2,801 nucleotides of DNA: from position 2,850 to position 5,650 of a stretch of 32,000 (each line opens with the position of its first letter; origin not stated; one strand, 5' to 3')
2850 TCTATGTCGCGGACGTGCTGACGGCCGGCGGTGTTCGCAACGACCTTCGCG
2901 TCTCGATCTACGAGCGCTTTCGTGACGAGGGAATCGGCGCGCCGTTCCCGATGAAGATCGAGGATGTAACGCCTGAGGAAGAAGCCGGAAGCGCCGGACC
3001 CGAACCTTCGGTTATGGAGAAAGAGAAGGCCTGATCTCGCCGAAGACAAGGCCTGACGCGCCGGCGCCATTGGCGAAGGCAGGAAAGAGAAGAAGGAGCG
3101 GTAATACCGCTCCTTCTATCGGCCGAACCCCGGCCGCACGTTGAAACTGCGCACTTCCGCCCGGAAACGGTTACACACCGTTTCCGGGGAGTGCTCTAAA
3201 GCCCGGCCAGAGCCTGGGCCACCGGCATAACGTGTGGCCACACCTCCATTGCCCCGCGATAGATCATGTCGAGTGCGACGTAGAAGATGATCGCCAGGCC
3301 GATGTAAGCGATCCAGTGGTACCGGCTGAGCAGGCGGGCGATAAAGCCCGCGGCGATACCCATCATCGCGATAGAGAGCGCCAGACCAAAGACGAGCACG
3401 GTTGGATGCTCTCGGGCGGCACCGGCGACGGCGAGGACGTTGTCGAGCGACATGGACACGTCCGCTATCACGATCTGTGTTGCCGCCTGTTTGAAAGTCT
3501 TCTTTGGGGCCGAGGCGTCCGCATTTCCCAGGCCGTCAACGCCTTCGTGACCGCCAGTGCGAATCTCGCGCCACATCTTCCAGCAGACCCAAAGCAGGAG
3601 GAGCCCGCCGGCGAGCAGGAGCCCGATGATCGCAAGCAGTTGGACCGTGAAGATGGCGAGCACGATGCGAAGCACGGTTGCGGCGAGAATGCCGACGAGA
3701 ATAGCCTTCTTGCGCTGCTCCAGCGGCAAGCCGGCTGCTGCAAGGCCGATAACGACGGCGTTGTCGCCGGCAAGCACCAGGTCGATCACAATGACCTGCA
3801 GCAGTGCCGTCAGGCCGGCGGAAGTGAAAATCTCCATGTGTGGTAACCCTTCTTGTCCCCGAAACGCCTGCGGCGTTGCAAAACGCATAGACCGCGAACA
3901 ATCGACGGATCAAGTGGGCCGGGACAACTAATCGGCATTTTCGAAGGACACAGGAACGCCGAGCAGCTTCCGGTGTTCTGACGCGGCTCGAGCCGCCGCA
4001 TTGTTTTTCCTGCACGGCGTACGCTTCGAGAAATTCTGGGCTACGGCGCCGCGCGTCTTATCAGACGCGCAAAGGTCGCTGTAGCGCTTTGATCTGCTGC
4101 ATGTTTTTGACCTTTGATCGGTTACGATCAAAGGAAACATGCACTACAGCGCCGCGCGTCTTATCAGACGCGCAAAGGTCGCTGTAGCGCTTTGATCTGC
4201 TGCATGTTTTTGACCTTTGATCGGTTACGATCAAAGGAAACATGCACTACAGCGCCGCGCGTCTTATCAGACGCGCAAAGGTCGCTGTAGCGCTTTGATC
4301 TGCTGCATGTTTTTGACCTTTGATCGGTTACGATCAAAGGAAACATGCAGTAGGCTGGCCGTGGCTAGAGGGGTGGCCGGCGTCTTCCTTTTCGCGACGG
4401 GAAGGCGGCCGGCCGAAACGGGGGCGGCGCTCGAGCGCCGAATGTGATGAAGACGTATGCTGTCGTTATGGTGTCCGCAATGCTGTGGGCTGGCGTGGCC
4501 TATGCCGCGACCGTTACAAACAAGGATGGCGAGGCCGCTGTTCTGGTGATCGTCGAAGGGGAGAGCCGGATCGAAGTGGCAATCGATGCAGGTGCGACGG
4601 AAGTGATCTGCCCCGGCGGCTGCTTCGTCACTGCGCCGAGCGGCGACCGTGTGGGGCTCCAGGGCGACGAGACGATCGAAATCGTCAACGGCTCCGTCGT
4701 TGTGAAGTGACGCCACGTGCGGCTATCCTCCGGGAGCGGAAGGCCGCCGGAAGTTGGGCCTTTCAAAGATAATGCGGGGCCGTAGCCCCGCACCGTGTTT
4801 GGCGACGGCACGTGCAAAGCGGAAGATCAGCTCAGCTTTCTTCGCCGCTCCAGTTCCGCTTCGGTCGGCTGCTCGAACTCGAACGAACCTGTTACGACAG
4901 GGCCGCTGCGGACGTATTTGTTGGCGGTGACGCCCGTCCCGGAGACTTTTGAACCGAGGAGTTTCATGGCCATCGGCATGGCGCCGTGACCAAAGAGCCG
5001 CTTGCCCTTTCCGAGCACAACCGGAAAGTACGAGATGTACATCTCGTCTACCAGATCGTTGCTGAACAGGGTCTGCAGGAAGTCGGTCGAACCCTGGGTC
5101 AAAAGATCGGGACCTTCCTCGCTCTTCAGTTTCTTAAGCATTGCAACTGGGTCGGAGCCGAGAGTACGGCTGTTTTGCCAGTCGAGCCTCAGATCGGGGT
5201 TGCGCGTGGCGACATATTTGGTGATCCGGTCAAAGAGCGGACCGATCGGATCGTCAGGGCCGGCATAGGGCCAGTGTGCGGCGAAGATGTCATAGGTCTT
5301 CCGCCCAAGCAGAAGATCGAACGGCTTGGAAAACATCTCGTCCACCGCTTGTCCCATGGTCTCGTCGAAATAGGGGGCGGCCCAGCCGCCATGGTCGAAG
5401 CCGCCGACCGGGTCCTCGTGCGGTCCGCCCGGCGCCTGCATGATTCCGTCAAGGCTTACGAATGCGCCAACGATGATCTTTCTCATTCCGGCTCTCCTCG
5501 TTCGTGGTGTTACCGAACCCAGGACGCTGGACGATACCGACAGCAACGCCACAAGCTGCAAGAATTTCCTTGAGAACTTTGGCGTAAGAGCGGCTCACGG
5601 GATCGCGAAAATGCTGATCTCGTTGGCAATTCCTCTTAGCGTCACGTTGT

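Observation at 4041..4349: Near-perfect 3 x 103 bp head-to-tail array of a double-hairpin element between the TerC gene and a small secreted-protein gene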

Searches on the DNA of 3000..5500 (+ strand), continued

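Call 35: search_dna_similar(query=window:4144-4246:+, collection=plasmids, mode=distant, max_rows=60, rows=spread)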
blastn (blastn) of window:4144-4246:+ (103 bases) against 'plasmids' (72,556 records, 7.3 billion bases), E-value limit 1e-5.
In 12 record(s) the limit of 40 matching pieces per record was reached: places in those records are undercounted.
Records with a match: 428; places in all: 2315; records where one place covers at least 80% of the query: 289.
Best place of each record, by identity: >=99% 1; 95-99% 3; 90-95% 92; 80-90% 181; 60-80% 151.
By first word of the organism name: Rhizobium 243; Sinorhizobium 161; Ensifer 19; Agrobacterium 2; Pararhizobium 1; Allorhizobium 1; Nitratireductor 1.
By predicted mobility (MOB-suite, as given by PLSDB): conjugative 183; non-mobilizable 147; mobilizable 98.
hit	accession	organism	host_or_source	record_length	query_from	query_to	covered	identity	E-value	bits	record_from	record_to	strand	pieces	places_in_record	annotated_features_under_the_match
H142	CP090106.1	Sinorhizobium meliloti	Medicago,Cell culture,Plant nodule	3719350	1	103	100%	100.0%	3e-45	187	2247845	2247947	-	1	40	none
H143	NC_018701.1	Sinorhizobium meliloti Rm41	-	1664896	1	103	100%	94.2%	4e-37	159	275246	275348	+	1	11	none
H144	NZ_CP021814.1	Sinorhizobium meliloti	Medicago truncatula,Single Cell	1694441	1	103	100%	94.2%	4e-37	159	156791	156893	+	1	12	none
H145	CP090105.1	Sinorhizobium meliloti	Medicago,Cell culture,Plant nodule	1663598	1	103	100%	94.2%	4e-37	159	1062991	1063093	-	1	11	none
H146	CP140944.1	Sinorhizobium meliloti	Medicago lupulina,whole organism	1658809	1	103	100%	94.2%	4e-37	159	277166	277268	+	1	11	none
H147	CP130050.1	Sinorhizobium meliloti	Medicago,Cell culture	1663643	1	103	100%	94.2%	4e-37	159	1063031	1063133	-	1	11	none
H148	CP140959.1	Sinorhizobium meliloti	Medicago lupulina,whole organism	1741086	1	103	100%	93.2%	2e-35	155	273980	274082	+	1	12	none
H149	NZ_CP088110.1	Sinorhizobium medicae WSM1115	cell culture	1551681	1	103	100%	91.3%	8e-33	146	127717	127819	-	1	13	none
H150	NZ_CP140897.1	Sinorhizobium medicae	Medicago lupulina,whole organism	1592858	1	103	100%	91.3%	8e-33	146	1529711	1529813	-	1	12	none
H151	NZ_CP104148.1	Sinorhizobium medicae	Trigonella foenum-graecum,cell culture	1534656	1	103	100%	90.3%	1e-31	141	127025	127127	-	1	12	none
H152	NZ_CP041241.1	Sinorhizobium mexicanum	Acaciella angustissima,cell culture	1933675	1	103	100%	88.3%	5e-29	132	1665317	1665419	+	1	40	none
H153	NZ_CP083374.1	Ensifer canadensis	Melilotus albus,Cell Culture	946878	1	103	100%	85.4%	1e-24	119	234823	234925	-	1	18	none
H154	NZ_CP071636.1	Rhizobium sp. NZLR1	lentil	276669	1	103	100%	84.5%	1e-23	114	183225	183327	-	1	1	none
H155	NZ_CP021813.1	Sinorhizobium meliloti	Medicago truncatula,Single Cell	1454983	1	103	100%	81.7%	1e-18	100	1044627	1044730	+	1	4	none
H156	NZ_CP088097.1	Rhizobium sp. SU303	cell culture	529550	1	103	100%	80.8%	2e-16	92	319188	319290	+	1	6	none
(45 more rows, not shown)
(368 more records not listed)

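Call 82: search_rna_families(source=window, start=4340, end=4470, threshold=evalue, max_evalue=10)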
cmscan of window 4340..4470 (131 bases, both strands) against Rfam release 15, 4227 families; matches with E-value up to 10: 3.
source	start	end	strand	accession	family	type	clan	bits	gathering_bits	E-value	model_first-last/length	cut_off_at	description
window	4379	4409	-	RF01836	weev_FSE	Cis-reg; frameshift_element;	-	14.1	40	8.8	1-27/27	no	ribosomal frameshift site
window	4341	4351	-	RF00180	REN-SRE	Cis-reg;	-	8.7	41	8.6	1-37/37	no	Renin stability regulatory element (REN-SRE)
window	4355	4470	+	RF01946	KCNQ1OT1_1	Gene; lncRNA;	-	4.1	70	2.3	1-132/464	3'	KCNQ1 overlapping transcript 1 conserved region 1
